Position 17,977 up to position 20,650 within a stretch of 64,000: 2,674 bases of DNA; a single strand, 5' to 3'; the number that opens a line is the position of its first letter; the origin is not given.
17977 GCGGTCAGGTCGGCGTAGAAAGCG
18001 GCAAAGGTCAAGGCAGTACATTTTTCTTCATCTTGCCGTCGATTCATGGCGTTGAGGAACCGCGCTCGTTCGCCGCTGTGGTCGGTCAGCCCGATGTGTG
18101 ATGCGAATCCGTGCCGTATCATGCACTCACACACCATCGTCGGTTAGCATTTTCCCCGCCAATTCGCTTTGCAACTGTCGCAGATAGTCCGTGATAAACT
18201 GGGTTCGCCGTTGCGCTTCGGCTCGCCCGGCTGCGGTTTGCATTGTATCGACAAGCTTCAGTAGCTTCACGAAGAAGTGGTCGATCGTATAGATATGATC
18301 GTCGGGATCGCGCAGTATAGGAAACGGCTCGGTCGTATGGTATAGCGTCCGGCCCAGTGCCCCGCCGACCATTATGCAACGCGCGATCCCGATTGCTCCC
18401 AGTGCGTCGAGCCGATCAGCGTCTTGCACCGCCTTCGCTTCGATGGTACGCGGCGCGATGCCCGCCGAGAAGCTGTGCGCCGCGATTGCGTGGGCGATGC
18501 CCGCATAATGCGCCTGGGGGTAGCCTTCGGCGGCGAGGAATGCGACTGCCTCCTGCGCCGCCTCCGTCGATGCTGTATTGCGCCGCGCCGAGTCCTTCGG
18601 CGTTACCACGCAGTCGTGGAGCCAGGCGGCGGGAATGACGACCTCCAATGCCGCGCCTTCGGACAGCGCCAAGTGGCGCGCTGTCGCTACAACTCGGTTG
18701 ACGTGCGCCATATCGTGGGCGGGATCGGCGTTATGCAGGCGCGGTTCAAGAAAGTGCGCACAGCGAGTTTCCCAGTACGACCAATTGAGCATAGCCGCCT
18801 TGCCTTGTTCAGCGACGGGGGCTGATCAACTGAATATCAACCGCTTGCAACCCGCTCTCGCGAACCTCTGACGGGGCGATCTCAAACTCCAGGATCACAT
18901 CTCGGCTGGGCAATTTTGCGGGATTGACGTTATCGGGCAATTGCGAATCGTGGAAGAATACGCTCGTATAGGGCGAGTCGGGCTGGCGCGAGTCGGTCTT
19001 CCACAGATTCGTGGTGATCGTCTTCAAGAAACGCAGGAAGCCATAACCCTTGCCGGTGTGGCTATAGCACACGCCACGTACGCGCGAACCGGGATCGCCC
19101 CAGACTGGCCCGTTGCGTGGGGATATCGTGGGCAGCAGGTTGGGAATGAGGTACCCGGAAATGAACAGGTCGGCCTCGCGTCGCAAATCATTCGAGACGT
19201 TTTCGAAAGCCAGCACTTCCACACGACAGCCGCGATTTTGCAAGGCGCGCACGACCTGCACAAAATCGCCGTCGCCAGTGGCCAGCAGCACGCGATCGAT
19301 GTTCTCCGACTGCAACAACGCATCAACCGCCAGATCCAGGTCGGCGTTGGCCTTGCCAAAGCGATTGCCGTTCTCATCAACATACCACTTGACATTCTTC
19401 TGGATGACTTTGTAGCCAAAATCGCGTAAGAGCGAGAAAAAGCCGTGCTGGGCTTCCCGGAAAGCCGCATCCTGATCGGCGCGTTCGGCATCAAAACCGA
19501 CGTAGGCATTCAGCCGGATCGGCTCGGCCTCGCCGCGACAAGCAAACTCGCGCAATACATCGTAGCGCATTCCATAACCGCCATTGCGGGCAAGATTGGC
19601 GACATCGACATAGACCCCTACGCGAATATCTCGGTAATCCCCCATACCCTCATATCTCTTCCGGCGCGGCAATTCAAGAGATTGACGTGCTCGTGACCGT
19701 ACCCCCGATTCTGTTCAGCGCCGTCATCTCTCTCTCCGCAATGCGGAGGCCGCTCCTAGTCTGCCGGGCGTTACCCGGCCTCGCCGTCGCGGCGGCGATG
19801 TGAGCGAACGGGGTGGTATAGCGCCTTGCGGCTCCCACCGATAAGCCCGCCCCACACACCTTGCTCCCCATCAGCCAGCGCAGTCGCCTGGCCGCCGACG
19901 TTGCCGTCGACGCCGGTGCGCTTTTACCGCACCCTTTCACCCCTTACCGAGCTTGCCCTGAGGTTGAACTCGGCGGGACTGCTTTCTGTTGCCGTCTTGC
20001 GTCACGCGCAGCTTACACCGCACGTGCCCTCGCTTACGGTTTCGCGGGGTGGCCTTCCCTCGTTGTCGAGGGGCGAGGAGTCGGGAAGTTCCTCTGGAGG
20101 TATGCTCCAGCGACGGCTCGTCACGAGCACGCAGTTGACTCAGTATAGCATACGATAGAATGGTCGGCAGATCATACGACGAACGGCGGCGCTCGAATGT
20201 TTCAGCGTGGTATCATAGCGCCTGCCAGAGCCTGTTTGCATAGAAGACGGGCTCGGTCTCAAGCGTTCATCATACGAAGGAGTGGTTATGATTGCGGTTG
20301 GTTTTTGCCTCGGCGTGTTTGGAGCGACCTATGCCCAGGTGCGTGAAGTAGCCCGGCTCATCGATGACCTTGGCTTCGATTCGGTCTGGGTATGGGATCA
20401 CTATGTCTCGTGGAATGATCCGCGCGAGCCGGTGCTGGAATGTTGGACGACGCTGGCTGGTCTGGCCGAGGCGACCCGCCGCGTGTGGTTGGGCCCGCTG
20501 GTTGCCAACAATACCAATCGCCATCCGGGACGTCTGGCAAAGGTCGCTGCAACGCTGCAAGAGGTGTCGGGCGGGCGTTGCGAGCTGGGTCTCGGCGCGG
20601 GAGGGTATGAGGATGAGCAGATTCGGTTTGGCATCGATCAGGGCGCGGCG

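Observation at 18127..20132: rnpB immediately followed on the same strand by an NYN-nuclease/cold-shock-domain gene and an HD hydrolase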

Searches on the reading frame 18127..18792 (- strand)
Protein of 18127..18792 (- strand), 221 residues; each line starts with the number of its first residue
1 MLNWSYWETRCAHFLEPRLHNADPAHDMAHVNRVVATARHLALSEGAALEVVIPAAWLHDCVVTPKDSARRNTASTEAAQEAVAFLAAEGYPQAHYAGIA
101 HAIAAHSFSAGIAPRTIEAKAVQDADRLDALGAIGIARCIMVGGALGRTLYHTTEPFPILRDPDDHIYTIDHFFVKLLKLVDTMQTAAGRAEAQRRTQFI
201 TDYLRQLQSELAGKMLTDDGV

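Call 5: search_protein_families(library=pfam, proteins=[window:18127-18792:-], max_evalue=0.01)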
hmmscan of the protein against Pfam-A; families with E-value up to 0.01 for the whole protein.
window:18127-18792:- (221 aa): 1 family
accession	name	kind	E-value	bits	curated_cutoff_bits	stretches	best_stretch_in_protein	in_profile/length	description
PF01966.28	HD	-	1.1e-08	35.9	22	1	30-130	4-115/116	HD domain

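Call 6: search_protein_families(library=ncbifam, proteins=[window:18127-18792:-], max_evalue=0.01)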
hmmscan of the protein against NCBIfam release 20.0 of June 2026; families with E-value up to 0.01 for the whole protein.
window:18127-18792:- (221 aa): 1 family
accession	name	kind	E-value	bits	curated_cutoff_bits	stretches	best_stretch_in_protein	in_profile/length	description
NF007515.0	PRK10119.1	equivalog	6.5e-66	222.1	286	1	4-219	3-220/231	phosphohydrolase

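Call 47: search_protein_families(library=padloc, proteins=[window:18127-18792:-], max_evalue=0.01)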
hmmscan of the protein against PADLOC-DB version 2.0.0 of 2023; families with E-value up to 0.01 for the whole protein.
window:18127-18792:- (221 aa): 0 families

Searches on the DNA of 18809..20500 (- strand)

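Call 4: search_rna_families(source=window, start=19400, end=20500, threshold=evalue, max_evalue=10, show_alignments=3)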
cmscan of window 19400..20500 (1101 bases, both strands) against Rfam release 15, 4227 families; matches with E-value up to 10: 3.
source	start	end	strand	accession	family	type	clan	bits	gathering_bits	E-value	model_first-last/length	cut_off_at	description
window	19684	20129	-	RF00010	RNaseP_bact_a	Gene; ribozyme;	CL00002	75.5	100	7.8e-23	1-367/367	no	Bacterial RNase P class A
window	19734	19801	+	RF02233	sX14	Gene; sRNA;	-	17.2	80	1.7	1-92/92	no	Xanthomonas sRNA sX14/Xoo3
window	19877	20000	-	RF02046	Sphinx_1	Gene; lncRNA;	-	15.2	34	4.9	1-100/100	no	Sphinx_ conserved region 1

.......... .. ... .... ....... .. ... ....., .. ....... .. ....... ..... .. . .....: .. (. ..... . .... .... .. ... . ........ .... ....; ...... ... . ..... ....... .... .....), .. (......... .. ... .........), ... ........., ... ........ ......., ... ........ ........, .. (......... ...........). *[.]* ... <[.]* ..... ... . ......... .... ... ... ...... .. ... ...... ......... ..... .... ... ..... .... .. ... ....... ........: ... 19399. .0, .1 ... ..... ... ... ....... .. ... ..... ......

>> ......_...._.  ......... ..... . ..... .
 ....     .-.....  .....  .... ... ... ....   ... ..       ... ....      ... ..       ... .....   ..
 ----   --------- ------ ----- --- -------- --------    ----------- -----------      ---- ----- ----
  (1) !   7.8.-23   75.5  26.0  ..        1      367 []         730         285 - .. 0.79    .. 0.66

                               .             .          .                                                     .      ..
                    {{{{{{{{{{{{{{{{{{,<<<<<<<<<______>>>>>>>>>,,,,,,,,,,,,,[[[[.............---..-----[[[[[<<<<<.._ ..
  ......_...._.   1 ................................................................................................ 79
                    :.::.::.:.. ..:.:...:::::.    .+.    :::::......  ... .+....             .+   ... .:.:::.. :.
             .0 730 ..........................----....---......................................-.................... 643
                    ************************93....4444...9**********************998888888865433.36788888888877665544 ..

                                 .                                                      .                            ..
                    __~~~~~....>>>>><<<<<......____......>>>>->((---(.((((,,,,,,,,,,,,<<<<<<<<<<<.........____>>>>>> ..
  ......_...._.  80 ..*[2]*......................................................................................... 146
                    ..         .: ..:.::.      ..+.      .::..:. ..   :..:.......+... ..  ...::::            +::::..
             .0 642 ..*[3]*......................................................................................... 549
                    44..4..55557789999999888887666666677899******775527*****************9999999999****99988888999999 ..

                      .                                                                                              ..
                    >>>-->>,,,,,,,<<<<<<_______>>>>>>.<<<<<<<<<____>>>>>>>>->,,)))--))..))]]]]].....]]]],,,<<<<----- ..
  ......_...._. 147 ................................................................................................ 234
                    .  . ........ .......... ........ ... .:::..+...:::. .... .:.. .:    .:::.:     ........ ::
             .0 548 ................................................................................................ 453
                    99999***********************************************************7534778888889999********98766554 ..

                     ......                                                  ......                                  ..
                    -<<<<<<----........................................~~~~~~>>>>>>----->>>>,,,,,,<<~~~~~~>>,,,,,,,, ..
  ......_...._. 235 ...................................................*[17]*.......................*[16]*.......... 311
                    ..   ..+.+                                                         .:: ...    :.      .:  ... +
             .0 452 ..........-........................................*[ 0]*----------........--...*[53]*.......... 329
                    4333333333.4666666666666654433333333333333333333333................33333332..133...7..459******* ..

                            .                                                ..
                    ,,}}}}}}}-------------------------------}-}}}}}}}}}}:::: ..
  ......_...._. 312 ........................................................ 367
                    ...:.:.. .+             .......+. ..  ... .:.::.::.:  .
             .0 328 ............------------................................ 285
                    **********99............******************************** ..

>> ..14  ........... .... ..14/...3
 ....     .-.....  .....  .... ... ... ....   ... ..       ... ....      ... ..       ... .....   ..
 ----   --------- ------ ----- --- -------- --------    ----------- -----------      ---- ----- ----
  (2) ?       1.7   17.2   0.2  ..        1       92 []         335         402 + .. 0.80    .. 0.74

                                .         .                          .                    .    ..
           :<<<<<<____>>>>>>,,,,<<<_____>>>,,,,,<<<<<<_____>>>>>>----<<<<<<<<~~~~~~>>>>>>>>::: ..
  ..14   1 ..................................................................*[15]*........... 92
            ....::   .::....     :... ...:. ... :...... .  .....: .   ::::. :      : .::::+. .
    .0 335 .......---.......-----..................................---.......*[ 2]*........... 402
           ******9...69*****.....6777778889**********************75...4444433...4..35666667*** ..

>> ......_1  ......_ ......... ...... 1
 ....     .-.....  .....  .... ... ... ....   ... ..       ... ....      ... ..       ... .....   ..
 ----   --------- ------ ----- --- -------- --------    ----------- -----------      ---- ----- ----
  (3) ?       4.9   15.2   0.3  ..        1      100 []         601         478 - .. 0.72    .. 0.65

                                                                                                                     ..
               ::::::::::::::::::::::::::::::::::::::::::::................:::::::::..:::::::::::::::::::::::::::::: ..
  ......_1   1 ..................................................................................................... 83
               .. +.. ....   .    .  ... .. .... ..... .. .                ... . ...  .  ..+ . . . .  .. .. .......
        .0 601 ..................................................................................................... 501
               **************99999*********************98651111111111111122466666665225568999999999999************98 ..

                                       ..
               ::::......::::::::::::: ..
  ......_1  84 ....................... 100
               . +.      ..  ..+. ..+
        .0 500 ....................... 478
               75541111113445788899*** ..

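Call 16: search_rna_families(sources=[L001, L004, L006, L007, L012, L013, L014, L015, L016, L017, L019, L020, L021, L023, L024, L025, L031], threshold=gathering)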
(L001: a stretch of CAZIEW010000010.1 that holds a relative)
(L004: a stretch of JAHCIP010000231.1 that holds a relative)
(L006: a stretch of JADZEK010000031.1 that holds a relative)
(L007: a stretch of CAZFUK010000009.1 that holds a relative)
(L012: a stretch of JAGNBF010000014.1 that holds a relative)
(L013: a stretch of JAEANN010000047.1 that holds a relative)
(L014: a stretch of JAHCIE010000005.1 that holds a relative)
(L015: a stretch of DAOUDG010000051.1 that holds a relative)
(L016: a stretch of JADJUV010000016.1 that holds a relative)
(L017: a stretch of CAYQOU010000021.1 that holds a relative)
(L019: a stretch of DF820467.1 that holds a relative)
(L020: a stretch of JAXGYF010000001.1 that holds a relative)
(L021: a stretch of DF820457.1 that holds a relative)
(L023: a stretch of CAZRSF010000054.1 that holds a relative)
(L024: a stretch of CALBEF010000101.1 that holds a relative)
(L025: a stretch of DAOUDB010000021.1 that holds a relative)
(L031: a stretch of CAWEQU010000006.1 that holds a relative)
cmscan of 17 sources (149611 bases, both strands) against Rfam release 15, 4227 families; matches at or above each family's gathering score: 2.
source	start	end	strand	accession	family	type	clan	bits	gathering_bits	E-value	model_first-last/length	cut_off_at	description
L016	3531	3677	-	RF00050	FMN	Cis-reg; riboswitch;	-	116.3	66.2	4.6e-26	1-138/138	no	FMN riboswitch aptamer (RFN element)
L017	8191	8264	+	RF00005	tRNA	Gene; tRNA;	CL00001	62.8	29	7.1e-11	1-71/71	no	tRNA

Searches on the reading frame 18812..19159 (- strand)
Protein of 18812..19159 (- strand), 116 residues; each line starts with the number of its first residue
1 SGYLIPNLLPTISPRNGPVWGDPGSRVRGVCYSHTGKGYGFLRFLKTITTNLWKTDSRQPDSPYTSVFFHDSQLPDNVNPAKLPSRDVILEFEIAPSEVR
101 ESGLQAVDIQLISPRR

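Call 7: search_protein_families(library=pfam, proteins=[window:18812-19159:-], max_evalue=10)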
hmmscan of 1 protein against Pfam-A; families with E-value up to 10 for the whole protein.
seq(116 aa): 0 families
